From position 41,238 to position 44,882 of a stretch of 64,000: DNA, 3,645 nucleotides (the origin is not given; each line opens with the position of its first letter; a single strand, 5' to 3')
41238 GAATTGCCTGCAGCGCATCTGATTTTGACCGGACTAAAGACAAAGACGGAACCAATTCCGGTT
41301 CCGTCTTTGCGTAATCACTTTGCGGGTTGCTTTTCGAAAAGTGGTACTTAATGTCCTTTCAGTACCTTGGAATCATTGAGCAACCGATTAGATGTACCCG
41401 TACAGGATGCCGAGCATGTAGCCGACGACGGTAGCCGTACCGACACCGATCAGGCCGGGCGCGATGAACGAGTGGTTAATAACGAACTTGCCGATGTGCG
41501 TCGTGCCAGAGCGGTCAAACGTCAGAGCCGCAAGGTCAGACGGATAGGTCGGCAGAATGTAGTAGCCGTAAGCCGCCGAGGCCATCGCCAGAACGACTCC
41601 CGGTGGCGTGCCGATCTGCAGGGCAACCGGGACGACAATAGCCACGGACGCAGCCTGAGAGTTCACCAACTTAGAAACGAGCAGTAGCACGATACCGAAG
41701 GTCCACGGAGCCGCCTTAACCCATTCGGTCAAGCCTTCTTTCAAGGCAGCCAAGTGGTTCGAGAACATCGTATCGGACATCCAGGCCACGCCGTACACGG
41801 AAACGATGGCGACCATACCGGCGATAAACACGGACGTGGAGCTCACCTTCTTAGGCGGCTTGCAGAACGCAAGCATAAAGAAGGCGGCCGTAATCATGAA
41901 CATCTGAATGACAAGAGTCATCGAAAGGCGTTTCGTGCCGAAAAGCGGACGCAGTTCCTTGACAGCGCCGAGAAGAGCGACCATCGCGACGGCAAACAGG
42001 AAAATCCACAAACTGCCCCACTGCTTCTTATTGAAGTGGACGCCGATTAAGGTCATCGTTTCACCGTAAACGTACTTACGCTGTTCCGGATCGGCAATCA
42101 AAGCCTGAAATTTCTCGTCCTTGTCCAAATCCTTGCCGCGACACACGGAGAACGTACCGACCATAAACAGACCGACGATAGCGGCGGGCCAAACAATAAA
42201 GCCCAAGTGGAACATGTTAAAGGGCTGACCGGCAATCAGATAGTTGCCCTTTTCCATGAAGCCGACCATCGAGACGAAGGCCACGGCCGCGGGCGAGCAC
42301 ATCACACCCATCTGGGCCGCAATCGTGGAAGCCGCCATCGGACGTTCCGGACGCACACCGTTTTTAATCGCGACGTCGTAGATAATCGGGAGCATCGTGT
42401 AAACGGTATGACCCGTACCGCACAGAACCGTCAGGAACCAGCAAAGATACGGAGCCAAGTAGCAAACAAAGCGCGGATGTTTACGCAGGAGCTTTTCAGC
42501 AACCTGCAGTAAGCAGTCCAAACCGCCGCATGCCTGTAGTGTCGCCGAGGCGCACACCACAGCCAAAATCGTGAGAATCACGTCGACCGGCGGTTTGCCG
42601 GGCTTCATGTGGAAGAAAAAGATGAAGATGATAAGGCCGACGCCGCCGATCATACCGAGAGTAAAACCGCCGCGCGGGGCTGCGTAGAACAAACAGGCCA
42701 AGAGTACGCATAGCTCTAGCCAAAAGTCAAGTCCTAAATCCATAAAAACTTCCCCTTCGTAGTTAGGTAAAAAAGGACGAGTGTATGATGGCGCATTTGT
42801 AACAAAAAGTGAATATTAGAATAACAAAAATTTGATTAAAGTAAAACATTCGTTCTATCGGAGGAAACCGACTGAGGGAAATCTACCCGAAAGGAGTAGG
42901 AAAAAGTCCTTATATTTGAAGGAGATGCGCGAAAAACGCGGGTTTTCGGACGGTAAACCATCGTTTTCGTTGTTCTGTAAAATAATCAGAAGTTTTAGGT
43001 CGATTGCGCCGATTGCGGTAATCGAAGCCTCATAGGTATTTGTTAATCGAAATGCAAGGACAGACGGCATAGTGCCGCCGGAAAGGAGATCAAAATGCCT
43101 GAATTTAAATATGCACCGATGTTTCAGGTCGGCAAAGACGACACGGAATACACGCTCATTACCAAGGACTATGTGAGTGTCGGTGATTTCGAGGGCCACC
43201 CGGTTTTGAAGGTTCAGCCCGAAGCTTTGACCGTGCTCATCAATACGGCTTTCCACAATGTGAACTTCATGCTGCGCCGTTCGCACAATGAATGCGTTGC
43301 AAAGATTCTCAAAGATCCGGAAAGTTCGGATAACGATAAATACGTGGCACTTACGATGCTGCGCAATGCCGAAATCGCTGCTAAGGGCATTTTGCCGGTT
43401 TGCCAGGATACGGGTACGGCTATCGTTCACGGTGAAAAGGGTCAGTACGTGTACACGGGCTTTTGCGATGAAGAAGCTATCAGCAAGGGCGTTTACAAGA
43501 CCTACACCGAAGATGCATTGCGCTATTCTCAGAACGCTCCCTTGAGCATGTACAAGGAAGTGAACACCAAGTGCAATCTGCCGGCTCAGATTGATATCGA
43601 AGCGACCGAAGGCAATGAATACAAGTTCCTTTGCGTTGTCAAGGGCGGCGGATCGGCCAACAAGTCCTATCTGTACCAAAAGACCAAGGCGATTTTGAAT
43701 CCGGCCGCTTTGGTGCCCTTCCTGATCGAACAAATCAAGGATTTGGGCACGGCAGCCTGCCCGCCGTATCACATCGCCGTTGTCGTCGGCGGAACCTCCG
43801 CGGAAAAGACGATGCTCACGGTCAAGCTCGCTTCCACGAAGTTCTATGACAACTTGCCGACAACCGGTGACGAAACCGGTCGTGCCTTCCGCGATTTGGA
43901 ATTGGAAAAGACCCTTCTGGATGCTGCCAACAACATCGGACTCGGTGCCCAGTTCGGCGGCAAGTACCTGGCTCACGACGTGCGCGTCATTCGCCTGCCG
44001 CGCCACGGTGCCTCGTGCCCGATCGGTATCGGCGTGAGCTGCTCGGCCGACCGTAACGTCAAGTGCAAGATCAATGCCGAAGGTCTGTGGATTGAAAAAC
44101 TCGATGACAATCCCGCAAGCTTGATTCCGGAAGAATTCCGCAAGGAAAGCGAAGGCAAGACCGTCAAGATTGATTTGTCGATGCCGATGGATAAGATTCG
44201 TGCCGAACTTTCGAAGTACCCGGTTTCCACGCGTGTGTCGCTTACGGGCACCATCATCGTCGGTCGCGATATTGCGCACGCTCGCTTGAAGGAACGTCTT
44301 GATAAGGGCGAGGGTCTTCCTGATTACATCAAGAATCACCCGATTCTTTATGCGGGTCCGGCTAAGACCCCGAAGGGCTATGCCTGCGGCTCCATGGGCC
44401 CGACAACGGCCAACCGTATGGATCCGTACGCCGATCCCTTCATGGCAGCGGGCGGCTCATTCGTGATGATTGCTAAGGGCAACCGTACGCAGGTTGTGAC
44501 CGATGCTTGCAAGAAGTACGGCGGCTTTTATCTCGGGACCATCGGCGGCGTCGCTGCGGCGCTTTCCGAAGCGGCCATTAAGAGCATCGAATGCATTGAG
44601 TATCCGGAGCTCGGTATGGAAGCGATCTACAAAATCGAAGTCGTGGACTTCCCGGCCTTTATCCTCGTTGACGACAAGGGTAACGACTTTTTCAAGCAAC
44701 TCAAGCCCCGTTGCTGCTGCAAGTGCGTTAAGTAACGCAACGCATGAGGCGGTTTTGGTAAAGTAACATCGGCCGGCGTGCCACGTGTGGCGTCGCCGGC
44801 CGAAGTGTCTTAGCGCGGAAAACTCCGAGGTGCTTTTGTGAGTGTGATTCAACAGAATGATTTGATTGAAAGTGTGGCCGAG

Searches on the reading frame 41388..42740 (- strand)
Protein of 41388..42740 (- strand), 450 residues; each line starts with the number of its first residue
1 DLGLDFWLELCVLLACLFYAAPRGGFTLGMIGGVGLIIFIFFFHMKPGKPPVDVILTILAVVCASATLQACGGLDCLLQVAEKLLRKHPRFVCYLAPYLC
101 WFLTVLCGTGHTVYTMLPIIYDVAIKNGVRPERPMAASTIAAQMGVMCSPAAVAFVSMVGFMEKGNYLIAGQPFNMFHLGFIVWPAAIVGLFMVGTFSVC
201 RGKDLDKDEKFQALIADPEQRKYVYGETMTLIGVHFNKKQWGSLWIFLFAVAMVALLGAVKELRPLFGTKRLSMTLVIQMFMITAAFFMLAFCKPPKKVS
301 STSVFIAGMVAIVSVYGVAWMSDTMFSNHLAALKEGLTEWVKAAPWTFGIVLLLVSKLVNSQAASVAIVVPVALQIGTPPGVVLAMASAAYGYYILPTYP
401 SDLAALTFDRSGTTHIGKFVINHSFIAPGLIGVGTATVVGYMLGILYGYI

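Call 4: search_protein_families(library=pfam, proteins=[window:41388-42740:-], max_evalue=1)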
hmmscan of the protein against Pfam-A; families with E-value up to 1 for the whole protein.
window:41388-42740:- (450 aa): 3 families
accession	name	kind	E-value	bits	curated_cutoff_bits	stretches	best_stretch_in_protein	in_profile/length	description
PF03605.20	DcuA_DcuB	-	1.3e-129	432.8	27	1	9-380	1-368/368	Anaerobic c4-dicarboxylate membrane transporter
PF02840.20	Prp18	-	0.26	11.8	32.5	1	155-225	62-128/143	Prp18 domain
PF06127.16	Mpo1-like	-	0.47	11.1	24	0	276-333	43-72/95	2-hydroxy-palmitic acid dioxygenase Mpo1-like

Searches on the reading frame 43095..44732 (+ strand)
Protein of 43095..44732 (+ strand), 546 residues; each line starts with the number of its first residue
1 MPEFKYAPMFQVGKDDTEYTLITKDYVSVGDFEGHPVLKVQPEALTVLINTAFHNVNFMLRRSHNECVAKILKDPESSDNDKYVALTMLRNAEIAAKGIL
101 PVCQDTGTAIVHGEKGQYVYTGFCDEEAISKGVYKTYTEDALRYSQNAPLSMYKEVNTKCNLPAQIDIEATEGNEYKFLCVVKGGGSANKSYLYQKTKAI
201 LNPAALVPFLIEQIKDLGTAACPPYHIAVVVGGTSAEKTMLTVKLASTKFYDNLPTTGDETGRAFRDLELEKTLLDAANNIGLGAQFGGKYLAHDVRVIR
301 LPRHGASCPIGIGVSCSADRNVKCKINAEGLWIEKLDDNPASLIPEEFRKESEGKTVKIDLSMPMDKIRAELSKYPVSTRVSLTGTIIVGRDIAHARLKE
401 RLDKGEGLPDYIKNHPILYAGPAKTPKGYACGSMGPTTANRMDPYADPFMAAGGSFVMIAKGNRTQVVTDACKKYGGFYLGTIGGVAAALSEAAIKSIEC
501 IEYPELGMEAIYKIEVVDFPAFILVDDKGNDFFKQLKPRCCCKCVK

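Call 4: search_protein_families(library=pfam, proteins=[window:43095-44732:+], max_evalue=1)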
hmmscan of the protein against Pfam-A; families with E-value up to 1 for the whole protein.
window:43095-44732:+ (546 aa): 2 families
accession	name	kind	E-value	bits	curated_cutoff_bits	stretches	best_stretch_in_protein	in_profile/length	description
PF05683.17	Fumerase_C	-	5.5e-82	274.5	22.2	1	330-535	1-204/205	Fumarase C-terminus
PF05681.19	Fumerase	-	3.4e-81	273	25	1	49-324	4-269/270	Fumarate hydratase (Fumerase)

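Call 5: search_protein_families(library=ncbifam, proteins=[window:43095-44732:+], max_evalue=1)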
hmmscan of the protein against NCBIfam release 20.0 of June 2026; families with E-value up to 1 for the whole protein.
window:43095-44732:+ (546 aa): 11 families
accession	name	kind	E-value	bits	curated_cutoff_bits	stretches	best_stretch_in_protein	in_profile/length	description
NF011919.0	PRK15390.1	equivalog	3.7e-278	923.3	1105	1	4-546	6-548/548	class I fumarate hydratase FumA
NF011920.0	PRK15391.1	subfamily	3.9e-278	923.2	1094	1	3-546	5-548/548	class I fumarate hydratase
NF011921.0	PRK15392.1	equivalog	8.5e-249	826.7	1060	1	6-544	7-545/550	class I fumarate hydratase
TIGR00723.1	ttdB_fumA_fumB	subfamily_domain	8.9e-56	188.5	145.15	1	371-535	2-169/169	FumA C-terminus/TtdB family hydratase beta subunit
NF004885.0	PRK06246.1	equivalog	3.1e-41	141.5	276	1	40-325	4-278/279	fumarate hydratase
NF005310.0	PRK06842.1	equivalog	1.3e-39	135.9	238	1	371-534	13-174/185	Fe-S-containing hydro-lyase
TIGR00722.1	ttdA_fumA_fumB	subfamily_domain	9.6e-35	120.1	100.65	1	60-323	16-270/273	hydrolyase, tartrate alpha subunit/fumarate domain protein, Fe-S type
NF004708.0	PRK06043.1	equivalog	9.5e-26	90.5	269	1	362-538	6-181/192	fumarate hydratase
NF006082.0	PRK08228.1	equivalog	5.8e-21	74.9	264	1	371-537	14-183/205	L(+)-tartrate dehydratase subunit beta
NF006253.0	PRK08395.1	equivalog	1.8e-16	60.3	244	1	371-534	13-164/166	fumarate hydratase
NF006084.0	PRK08230.1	equivalog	2.7e-15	56.2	365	1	68-329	34-290/303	L(+)-tartrate dehydratase subunit alpha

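Call 43: find_homologous_proteins(query=window:43095-44732:+, max_evalue=1e-100)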
Query window:43095-44732:+ (546 aa): 8000 proteins with E <= 1e-100 among 8000 candidates; the best 120 are listed.
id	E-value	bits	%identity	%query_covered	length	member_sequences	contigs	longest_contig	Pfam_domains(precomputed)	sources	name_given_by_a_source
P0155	0.0e+0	1257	100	100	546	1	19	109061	PF05683.18,PF05681.20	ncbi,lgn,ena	-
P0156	0.0e+0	1256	100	100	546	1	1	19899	PF05683.18,PF05681.20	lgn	-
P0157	0.0e+0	1254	100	100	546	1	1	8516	PF05683.18,PF05681.20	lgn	-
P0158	0.0e+0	1254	100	100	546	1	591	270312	PF05683.18,PF05681.20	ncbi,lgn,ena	-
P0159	0.0e+0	1254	100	100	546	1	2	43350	PF05683.18,PF05681.20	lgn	-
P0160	0.0e+0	1254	100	100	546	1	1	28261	PF05683.18,PF05681.20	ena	-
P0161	0.0e+0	1254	100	100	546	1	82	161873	PF05683.18,PF05681.20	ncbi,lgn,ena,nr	ncbi:MAG: fumarate hydratase [Sutterella sp.]|nr:fumarate hydratase [Sutterella sp.] MDD7426790.1 fu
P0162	0.0e+0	1253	100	100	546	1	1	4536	PF05683.18,PF05681.20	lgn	-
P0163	0.0e+0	1253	100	100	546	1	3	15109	PF05683.18,PF05681.20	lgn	-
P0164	0.0e+0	1253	100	100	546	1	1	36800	PF05683.18,PF05681.20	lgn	-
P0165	0.0e+0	1253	100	100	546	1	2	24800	PF05683.18,PF05681.20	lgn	-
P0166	0.0e+0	1253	100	100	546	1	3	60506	PF05683.18,PF05681.20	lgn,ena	-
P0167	0.0e+0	1253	100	100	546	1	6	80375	PF05683.18,PF05681.20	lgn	-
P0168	0.0e+0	1253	100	100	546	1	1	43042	PF05683.18,PF05681.20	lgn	-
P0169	0.0e+0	1253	99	100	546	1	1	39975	PF05683.18,PF05681.20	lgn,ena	-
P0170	0.0e+0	1253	100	100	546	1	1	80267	PF05683.18,PF05681.20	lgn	-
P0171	0.0e+0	1253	100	100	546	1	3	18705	PF05683.18,PF05681.20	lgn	-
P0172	0.0e+0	1253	100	100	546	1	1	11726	PF05683.18,PF05681.20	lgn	-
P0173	0.0e+0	1253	100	100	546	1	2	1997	PF05683.18,PF05681.20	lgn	-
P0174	0.0e+0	1253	100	100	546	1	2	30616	PF05683.18,PF05681.20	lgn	-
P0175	0.0e+0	1253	100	100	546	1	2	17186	PF05683.18,PF05681.20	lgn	-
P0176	0.0e+0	1253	100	100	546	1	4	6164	PF05683.18,PF05681.20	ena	-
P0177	0.0e+0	1253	100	100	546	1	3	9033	PF05683.18,PF05681.20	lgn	-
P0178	0.0e+0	1253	100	100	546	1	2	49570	PF05683.18,PF05681.20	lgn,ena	-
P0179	0.0e+0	1252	100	100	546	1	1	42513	PF05683.18,PF05681.20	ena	-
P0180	0.0e+0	1252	99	100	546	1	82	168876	PF05683.18,PF05681.20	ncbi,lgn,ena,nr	ncbi:MAG: fumarate hydratase [Sutterella sp.]|nr:fumarate hydratase [Sutterella sp.]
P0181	0.0e+0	1252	99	100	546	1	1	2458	PF05683.18,PF05681.20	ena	-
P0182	0.0e+0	1252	99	100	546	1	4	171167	PF05683.18,PF05681.20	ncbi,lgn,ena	-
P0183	0.0e+0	1252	100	100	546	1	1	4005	PF05683.18,PF05681.20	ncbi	-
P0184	0.0e+0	1252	100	100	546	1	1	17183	PF05683.18,PF05681.20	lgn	-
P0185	0.0e+0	1252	100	100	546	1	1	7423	PF05683.18,PF05681.20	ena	-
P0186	0.0e+0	1252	100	100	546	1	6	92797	PF05683.18,PF05681.20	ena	-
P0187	0.0e+0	1252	100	100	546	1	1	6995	PF05683.18,PF05681.20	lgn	-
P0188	0.0e+0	1252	100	100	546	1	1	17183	PF05683.18,PF05681.20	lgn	-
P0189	0.0e+0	1252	100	100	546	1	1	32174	PF05683.18,PF05681.20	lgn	-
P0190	0.0e+0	1252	100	100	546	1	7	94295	PF05683.18,PF05681.20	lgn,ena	-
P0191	0.0e+0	1252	100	100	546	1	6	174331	PF05683.18,PF05681.20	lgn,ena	-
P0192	0.0e+0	1252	100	100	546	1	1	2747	PF05683.18,PF05681.20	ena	-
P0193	0.0e+0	1252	100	100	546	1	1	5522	PF05683.18,PF05681.20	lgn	-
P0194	0.0e+0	1252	100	100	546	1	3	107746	PF05683.18,PF05681.20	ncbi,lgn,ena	-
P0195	0.0e+0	1252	100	100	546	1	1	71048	PF05683.18,PF05681.20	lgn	-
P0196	0.0e+0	1252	99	100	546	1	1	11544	PF05683.18,PF05681.20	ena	-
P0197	0.0e+0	1252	100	100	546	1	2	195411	PF05683.18,PF05681.20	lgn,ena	-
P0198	0.0e+0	1252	100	100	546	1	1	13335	PF05683.18,PF05681.20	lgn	-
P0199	0.0e+0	1252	100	100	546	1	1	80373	PF05683.18,PF05681.20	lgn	-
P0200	0.0e+0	1252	100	100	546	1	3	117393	PF05683.18,PF05681.20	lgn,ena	-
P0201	0.0e+0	1252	100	100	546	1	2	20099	PF05683.18,PF05681.20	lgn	-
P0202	0.0e+0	1252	100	100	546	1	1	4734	PF05683.18,PF05681.20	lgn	-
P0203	0.0e+0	1252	100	100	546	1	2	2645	PF05683.18,PF05681.20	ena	-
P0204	0.0e+0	1252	100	100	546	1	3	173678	PF05683.18,PF05681.20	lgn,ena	-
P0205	0.0e+0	1252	100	100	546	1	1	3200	PF05683.18,PF05681.20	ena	-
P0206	0.0e+0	1252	100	100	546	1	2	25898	PF05683.18,PF05681.20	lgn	-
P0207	0.0e+0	1252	100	100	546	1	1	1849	PF05683.18,PF05681.20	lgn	-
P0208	0.0e+0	1252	99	100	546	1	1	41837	PF05683.18,PF05681.20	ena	-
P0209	0.0e+0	1252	100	100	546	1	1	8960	PF05683.18,PF05681.20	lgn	-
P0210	0.0e+0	1252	99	100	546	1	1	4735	PF05683.18,PF05681.20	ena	-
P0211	0.0e+0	1252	99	100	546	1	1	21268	PF05683.18,PF05681.20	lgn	-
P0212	0.0e+0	1251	99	100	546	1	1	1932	PF05683.18,PF05681.20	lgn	-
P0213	0.0e+0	1251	100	100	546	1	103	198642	PF05683.18,PF05681.20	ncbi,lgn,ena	-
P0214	0.0e+0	1251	100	100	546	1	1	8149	PF05683.18,PF05681.20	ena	-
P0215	0.0e+0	1251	100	100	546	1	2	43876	PF05683.18,PF05681.20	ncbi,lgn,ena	-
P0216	0.0e+0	1251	100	100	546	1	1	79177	PF05683.18,PF05681.20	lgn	-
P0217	0.0e+0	1251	100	100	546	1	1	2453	PF05683.18,PF05681.20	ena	-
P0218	0.0e+0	1251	99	100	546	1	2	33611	PF05683.18,PF05681.20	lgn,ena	-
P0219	0.0e+0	1251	100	100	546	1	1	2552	PF05683.18,PF05681.20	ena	-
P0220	0.0e+0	1251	100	100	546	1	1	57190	PF05683.18,PF05681.20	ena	-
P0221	0.0e+0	1251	100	100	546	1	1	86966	PF05683.18,PF05681.20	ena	-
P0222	0.0e+0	1251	100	100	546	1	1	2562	PF05683.18,PF05681.20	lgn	-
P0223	0.0e+0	1251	99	100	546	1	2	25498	PF05683.18,PF05681.20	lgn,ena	-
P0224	0.0e+0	1251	99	100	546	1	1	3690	PF05683.18,PF05681.20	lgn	-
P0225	0.0e+0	1251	100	100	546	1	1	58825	PF05683.18,PF05681.20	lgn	-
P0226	0.0e+0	1251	100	100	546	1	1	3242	PF05683.18,PF05681.20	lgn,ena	-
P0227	0.0e+0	1251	99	100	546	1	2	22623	PF05683.18,PF05681.20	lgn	-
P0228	0.0e+0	1251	99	100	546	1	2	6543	PF05683.18,PF05681.20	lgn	-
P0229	0.0e+0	1251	99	100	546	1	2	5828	PF05683.18,PF05681.20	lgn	-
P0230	0.0e+0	1251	100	100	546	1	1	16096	PF05683.18,PF05681.20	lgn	-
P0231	0.0e+0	1251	100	100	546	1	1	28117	PF05683.18,PF05681.20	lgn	-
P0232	0.0e+0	1250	99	100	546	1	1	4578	PF05683.18,PF05681.20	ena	-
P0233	0.0e+0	1250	99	100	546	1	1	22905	PF05683.18,PF05681.20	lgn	-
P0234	0.0e+0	1250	100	100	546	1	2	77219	PF05683.18,PF05681.20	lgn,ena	-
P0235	0.0e+0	1250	100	100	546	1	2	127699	PF05683.18,PF05681.20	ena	-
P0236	0.0e+0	1250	100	100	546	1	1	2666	PF05683.18,PF05681.20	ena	-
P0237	0.0e+0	1250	99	100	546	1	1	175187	PF05683.18,PF05681.20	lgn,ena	-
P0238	0.0e+0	1250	99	100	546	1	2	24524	PF05683.18,PF05681.20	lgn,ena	-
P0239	0.0e+0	1250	99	100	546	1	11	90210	PF05683.18,PF05681.20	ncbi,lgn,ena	-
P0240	0.0e+0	1250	99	100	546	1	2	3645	PF05683.18,PF05681.20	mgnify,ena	mgnify:FL=1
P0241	0.0e+0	1250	99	100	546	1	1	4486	PF05683.18,PF05681.20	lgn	-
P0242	0.0e+0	1250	100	100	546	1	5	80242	PF05683.18,PF05681.20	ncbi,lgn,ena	-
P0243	0.0e+0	1250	99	100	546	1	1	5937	PF05683.18,PF05681.20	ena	-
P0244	0.0e+0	1250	99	100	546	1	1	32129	PF05683.18,PF05681.20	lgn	-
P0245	0.0e+0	1250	99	100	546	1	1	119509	PF05683.18,PF05681.20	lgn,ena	-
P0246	0.0e+0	1249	100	100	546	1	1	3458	PF05683.18,PF05681.20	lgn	-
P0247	0.0e+0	1249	99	100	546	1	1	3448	PF05683.18,PF05681.20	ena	-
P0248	0.0e+0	1249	99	100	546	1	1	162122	PF05683.18,PF05681.20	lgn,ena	-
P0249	0.0e+0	1249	99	100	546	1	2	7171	PF05683.18,PF05681.20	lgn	-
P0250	0.0e+0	1249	99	100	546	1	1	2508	PF05683.18,PF05681.20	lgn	-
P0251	0.0e+0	1249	99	100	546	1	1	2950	PF05683.18,PF05681.20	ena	-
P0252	0.0e+0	1249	99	100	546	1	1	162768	PF05683.18,PF05681.20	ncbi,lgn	-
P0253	0.0e+0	1249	99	100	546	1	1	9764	PF05683.18,PF05681.20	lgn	-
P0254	0.0e+0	1249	99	100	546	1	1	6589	PF05683.18,PF05681.20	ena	-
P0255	0.0e+0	1249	99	100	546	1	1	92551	PF05683.18,PF05681.20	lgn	-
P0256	0.0e+0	1249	99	100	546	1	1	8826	PF05683.18,PF05681.20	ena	-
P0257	0.0e+0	1249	99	100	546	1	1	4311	PF05683.18,PF05681.20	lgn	-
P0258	0.0e+0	1249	99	100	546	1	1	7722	PF05683.18,PF05681.20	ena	-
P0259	0.0e+0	1249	100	100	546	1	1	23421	PF05683.18,PF05681.20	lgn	-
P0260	0.0e+0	1249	99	100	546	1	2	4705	PF05683.18,PF05681.20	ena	-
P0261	0.0e+0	1249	99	100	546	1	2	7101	PF05683.18,PF05681.20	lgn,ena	-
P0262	0.0e+0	1249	99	100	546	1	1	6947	PF05683.18,PF05681.20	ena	-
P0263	0.0e+0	1248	99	100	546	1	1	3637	PF05683.18,PF05681.20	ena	-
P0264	0.0e+0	1248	99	100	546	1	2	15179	PF05683.18,PF05681.20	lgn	-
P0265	0.0e+0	1248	99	100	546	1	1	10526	PF05683.18,PF05681.20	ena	-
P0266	0.0e+0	1248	99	100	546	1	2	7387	PF05683.18,PF05681.20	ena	-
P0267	0.0e+0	1248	99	100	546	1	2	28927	PF05683.18,PF05681.20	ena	-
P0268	0.0e+0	1248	99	100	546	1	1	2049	PF05683.18,PF05681.20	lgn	-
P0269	0.0e+0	1247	100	100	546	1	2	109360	PF05683.18,PF05681.20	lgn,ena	-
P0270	0.0e+0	1247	99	100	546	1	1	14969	PF05683.18,PF05681.20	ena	-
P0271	0.0e+0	1247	99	100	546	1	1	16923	PF05683.18,PF05681.20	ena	-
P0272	0.0e+0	1247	99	100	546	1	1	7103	PF05683.18,PF05681.20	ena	-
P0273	0.0e+0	1247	99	100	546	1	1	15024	PF05683.18,PF05681.20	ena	-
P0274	0.0e+0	1246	99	100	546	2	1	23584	PF05683.18,PF05681.20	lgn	-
